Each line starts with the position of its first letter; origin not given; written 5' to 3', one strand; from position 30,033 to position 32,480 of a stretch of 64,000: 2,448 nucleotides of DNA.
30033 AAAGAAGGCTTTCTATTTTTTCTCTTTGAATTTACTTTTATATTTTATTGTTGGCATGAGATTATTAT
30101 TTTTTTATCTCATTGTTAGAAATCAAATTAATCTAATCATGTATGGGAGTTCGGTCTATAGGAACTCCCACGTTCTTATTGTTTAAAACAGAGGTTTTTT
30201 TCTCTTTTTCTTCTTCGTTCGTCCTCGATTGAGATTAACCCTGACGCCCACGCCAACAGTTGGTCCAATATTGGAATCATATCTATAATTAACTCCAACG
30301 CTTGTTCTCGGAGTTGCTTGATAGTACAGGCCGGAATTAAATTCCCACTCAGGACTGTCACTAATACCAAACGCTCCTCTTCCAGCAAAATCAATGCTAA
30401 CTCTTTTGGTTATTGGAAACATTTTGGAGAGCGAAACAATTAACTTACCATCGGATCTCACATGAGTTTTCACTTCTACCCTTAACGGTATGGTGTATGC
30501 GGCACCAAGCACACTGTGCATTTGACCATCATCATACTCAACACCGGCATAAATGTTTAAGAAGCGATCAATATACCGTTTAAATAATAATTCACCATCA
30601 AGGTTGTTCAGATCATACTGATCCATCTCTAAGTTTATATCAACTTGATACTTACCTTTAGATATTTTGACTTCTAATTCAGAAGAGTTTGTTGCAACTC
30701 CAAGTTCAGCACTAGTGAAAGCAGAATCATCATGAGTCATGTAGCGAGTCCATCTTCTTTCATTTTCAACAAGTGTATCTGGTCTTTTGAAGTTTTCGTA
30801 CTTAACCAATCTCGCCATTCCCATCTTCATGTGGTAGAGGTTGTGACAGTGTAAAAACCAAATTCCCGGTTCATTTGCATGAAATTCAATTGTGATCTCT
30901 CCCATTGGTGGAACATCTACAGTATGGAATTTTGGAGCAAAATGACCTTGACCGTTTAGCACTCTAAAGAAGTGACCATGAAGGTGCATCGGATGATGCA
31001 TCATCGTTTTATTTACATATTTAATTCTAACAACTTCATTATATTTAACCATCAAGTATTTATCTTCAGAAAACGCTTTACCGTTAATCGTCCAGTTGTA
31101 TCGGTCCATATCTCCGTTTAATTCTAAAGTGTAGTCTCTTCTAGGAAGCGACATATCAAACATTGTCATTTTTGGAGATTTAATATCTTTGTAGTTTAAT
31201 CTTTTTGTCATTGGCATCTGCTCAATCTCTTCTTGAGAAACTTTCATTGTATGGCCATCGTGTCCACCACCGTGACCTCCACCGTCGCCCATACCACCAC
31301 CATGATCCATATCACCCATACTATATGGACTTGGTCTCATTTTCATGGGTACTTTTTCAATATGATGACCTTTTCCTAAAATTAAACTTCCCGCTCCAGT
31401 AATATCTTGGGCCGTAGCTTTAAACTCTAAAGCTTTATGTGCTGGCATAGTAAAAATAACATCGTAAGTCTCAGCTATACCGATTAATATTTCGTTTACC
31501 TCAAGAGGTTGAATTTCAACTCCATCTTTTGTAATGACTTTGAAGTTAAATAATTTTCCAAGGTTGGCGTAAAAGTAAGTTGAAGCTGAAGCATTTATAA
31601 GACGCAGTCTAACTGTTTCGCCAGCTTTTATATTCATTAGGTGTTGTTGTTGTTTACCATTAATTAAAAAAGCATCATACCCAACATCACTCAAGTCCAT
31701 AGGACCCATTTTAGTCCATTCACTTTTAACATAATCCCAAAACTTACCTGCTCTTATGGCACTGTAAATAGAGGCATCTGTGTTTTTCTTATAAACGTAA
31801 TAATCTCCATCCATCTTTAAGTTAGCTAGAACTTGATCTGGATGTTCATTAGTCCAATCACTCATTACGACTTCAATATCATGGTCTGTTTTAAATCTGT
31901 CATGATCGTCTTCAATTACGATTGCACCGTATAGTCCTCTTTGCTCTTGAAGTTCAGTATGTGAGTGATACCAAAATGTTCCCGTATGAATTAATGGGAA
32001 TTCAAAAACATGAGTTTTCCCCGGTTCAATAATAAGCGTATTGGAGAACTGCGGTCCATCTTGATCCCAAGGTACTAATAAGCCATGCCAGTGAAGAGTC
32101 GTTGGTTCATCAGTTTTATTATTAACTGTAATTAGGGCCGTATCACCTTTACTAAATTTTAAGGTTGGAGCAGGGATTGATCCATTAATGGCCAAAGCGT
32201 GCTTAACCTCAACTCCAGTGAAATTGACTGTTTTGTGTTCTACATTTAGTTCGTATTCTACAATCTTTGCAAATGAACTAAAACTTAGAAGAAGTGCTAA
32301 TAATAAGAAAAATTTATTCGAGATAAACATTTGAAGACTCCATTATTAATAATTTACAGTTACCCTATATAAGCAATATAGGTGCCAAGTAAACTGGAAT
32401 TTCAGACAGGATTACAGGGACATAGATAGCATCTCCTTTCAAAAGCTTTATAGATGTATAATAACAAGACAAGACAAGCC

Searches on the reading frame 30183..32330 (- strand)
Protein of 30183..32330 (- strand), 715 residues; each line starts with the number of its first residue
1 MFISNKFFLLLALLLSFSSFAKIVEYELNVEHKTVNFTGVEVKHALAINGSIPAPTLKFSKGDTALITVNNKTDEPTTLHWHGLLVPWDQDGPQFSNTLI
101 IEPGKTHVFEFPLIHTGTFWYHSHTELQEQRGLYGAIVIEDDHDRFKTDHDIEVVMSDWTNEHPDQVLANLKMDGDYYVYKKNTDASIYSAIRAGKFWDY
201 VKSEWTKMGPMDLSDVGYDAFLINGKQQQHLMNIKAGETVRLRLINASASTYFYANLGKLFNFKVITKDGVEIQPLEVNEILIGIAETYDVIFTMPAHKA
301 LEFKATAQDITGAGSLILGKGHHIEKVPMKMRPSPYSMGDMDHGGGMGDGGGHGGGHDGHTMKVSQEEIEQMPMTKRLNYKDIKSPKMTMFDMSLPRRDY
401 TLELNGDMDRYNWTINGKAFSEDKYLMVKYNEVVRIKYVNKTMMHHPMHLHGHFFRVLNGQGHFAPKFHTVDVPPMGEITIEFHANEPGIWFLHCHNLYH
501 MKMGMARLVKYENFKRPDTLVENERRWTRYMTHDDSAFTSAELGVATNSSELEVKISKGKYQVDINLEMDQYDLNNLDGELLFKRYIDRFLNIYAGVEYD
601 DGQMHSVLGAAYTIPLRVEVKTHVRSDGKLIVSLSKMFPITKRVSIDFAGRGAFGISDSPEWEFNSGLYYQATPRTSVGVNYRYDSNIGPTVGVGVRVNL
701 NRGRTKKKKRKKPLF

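Call 71: search_protein_families(library=pfam, proteins=[window:30183-32330:-], max_evalue=0.001)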
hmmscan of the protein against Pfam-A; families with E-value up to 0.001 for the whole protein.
window:30183-32330:- (715 aa): 3 families
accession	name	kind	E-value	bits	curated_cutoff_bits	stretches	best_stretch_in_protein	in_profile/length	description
PF07732.21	Cu-oxidase_3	-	3.8e-39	133.9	21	1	30-142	2-117/119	Multicopper oxidase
PF07731.20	Cu-oxidase_2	-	2.6e-37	128.1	20.4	2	403-512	11-134/137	Multicopper oxidase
PF00394.28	Cu-oxidase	-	1e-15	58.6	21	1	217-297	35-124/157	Multicopper oxidase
